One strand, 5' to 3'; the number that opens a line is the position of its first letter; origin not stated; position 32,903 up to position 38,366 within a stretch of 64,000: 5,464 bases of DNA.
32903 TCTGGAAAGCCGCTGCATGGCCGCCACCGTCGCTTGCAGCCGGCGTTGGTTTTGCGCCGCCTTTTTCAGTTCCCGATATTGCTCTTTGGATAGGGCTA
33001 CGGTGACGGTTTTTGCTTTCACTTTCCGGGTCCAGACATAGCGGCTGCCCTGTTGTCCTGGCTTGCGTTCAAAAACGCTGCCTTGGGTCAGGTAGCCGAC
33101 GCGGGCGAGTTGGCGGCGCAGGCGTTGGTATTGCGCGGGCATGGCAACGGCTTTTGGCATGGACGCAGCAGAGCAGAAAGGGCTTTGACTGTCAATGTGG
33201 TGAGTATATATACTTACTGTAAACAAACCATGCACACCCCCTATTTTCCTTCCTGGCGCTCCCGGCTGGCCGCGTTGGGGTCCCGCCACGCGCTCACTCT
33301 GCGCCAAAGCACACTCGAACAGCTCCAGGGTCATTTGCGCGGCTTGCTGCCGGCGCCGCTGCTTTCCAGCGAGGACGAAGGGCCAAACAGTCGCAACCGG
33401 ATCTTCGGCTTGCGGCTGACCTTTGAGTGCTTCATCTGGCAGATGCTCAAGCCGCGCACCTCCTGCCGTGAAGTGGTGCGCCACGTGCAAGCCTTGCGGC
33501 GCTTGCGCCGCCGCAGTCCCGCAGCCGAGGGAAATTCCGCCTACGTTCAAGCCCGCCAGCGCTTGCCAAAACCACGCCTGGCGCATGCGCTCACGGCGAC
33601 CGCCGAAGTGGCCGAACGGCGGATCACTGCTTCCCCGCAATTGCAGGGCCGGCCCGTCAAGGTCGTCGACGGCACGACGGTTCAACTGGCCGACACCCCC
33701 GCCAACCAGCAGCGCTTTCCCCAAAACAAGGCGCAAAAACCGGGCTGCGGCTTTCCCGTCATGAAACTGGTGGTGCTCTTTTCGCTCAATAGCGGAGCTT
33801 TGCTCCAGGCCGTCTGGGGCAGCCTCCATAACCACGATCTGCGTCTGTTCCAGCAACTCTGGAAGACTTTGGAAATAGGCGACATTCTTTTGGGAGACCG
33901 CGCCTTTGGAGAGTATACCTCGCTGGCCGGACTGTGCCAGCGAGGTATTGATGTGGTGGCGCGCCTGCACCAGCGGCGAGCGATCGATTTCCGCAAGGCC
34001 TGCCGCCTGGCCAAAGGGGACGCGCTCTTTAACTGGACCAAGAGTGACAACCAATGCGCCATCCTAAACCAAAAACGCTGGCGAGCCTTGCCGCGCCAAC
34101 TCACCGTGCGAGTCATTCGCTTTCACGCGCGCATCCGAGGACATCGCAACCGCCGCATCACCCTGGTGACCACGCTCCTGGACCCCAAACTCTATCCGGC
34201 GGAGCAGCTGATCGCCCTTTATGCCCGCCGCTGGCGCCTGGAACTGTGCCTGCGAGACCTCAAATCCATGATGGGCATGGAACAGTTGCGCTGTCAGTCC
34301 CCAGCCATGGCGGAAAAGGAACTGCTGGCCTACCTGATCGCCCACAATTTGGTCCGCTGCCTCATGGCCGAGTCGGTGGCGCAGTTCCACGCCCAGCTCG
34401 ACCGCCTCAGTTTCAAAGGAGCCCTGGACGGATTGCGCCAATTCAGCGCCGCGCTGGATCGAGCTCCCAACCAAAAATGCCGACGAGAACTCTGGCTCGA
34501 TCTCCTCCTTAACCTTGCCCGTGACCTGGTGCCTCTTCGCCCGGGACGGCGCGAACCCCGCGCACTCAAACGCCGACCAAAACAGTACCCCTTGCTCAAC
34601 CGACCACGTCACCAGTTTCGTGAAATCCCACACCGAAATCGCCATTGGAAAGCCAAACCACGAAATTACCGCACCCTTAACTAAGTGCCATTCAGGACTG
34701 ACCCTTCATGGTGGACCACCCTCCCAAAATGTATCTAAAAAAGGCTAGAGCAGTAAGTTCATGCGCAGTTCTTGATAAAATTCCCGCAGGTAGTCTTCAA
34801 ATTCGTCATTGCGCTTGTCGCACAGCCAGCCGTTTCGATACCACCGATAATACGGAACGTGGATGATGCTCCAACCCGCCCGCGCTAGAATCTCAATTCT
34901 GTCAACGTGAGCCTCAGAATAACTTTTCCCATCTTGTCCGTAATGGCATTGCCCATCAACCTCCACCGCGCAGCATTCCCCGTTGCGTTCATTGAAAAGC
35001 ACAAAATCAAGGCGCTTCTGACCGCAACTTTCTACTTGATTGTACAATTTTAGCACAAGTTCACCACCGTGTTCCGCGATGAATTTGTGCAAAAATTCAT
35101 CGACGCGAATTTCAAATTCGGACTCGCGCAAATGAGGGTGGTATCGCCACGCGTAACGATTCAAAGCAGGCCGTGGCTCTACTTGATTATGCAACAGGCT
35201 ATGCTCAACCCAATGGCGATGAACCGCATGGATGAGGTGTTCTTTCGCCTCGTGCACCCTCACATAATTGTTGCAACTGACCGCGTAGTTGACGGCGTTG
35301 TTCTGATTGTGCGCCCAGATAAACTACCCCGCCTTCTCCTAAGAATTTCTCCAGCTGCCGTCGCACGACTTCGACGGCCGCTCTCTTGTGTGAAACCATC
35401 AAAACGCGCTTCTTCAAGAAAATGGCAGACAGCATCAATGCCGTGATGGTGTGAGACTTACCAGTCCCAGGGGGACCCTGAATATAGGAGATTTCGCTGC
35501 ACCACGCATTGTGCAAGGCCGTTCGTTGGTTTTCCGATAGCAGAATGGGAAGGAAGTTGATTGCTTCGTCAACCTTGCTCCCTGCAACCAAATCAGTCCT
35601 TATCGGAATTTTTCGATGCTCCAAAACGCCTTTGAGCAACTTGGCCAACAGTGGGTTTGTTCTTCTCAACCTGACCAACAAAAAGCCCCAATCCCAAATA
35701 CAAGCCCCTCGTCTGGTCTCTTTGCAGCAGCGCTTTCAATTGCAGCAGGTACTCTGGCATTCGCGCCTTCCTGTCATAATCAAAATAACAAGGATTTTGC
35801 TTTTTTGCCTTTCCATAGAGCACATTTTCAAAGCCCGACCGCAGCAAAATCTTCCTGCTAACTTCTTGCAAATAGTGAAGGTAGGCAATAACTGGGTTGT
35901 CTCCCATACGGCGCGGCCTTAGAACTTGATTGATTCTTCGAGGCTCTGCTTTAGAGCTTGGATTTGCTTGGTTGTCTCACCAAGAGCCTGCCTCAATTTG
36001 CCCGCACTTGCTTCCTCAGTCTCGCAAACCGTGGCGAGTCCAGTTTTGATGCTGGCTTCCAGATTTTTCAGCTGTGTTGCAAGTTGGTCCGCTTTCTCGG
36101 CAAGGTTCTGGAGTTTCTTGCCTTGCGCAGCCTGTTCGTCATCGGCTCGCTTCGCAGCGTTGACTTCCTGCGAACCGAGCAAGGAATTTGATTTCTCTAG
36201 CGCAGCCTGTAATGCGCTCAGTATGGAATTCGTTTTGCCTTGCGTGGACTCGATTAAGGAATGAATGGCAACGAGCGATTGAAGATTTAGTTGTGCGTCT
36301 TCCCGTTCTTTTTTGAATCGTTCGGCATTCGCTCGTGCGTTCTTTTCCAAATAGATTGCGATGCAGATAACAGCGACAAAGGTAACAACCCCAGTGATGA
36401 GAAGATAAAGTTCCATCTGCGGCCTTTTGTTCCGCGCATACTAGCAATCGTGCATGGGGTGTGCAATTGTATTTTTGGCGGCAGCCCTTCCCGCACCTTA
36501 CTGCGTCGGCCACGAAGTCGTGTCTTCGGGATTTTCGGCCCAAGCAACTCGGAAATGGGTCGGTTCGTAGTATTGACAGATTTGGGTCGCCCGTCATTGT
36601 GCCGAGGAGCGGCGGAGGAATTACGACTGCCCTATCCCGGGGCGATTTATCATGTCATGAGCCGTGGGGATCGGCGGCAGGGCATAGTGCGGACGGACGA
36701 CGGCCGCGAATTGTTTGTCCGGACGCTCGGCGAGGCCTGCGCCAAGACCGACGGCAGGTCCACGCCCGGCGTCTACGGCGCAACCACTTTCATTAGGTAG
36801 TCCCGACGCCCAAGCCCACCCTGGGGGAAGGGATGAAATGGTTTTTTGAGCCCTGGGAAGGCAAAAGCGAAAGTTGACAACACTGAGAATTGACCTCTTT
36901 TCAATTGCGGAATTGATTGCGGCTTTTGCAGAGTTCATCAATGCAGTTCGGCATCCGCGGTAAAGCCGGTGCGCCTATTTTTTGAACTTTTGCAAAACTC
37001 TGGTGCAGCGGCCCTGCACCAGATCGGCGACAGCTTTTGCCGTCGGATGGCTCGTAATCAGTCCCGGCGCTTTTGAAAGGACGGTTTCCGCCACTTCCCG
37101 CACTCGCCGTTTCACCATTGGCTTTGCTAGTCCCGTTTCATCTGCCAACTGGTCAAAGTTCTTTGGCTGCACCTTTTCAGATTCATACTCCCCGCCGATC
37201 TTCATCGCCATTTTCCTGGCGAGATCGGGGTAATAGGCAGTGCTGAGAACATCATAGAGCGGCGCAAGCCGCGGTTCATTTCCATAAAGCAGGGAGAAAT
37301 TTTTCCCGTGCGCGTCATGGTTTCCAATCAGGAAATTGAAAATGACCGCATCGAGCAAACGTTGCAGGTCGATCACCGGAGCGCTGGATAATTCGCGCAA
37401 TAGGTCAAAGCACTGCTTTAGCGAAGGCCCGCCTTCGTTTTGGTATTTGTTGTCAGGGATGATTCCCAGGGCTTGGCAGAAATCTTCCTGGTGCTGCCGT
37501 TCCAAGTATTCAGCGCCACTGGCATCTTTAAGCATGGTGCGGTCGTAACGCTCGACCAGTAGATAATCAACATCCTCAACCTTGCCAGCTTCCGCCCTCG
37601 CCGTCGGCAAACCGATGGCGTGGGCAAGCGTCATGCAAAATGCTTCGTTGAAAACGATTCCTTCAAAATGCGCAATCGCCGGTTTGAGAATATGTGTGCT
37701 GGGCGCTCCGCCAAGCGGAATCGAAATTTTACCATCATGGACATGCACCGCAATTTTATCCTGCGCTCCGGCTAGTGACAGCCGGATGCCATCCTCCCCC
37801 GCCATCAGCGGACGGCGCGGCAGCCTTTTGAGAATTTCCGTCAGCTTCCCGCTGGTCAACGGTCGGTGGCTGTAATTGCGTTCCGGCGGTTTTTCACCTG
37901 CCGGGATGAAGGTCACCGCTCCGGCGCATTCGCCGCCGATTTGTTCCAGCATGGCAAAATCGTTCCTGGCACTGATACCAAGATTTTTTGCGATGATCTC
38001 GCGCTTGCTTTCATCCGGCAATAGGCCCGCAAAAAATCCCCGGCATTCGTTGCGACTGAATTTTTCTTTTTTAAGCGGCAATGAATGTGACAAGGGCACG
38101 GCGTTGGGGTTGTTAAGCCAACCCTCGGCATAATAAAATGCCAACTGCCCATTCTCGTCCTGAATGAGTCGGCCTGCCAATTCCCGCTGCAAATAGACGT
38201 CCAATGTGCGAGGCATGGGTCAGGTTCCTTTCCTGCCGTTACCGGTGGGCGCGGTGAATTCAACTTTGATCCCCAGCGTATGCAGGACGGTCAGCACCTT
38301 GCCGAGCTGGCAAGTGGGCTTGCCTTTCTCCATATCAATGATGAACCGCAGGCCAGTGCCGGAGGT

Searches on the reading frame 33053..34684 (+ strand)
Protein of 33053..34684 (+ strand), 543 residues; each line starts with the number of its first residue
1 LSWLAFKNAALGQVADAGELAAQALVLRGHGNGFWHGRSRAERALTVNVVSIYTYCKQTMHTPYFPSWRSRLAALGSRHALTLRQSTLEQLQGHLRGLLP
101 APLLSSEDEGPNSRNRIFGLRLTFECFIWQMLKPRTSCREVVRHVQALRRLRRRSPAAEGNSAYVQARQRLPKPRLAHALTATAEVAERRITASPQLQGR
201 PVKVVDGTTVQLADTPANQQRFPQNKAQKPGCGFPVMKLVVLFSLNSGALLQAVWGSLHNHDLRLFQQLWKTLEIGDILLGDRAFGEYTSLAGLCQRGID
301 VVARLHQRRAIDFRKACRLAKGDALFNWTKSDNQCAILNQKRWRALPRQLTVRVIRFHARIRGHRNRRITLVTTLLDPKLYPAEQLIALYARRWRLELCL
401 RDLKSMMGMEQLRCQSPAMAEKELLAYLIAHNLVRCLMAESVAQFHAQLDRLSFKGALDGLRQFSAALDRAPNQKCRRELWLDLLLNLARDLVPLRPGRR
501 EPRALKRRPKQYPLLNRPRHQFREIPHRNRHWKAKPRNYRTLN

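Call 25: search_protein_families(library=pfam, proteins=[window:33053-34684:+], max_evalue=0.001)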
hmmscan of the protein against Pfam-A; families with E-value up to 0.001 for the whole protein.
window:33053-34684:+ (543 aa): 2 families
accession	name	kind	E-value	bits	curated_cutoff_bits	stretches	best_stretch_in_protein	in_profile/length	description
PF01609.27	DDE_Tnp_1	-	1.6e-24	87.3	23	1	199-433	3-200/200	Transposase DDE domain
PF13701.12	DDE_Tnp_1_4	-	0.00045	19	34.7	1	278-443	219-379/435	Transposase DDE domain group 1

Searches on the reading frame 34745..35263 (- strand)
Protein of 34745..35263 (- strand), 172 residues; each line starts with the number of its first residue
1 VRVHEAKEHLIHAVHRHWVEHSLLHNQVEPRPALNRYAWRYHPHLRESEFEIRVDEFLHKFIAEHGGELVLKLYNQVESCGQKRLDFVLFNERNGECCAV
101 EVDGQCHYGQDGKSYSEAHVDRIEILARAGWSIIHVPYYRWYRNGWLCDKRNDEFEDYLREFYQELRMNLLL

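Call 25: search_protein_families(library=pfam, proteins=[window:34745-35263:-], max_evalue=0.001)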
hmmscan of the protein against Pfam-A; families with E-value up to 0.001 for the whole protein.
window:34745-35263:- (172 aa): 3 families
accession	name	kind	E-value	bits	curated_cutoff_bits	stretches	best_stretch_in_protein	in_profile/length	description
PF08373.16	RAP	-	5.3e-11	42.8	24.2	1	100-161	1-57/58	RAP domain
PF18741.7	MTES_1575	-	3.9e-08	33.7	38.2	1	74-144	17-84/96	REase_MTES_1575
PF10881.14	DUF2726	-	0.00058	20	24.7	1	77-138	51-110/126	Protein of unknown function (DUF2726)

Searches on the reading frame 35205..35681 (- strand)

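Call 25: search_protein_families(library=pfam, proteins=[window:35205-35681:-], max_evalue=0.001)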
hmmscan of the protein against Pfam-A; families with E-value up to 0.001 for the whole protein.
window:35205-35681:- (158 aa): 4 families
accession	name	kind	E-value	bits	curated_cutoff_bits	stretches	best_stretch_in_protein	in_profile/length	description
PF13086.12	AAA_11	-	4.3e-09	37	27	1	48-112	2-74/257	AAA domain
PF13604.12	AAA_30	-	4.7e-06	26.9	27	1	48-110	2-66/191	AAA domain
PF13245.12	AAA_19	-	4.8e-05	24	25.1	1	52-109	1-60/134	AAA domain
PF12846.13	AAA_10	-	0.00069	19.2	27.5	1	65-127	24-85/362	AAA-like domain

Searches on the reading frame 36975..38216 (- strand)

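Call 12: search_protein_families(library=pfam, proteins=[window:36975-38216:-], max_evalue=0.01)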
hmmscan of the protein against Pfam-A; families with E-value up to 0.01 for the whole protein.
window:36975-38216:- (413 aa): 2 families
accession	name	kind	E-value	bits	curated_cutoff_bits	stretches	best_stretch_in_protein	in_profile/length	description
PF07804.18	HipA_C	-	5.6e-57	193.3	30.5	1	146-381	1-211/213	HipA-like C-terminal domain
PF13657.11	Couple_hipA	-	4.7e-26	91.6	22.5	1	5-103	1-98/99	HipA N-terminal domain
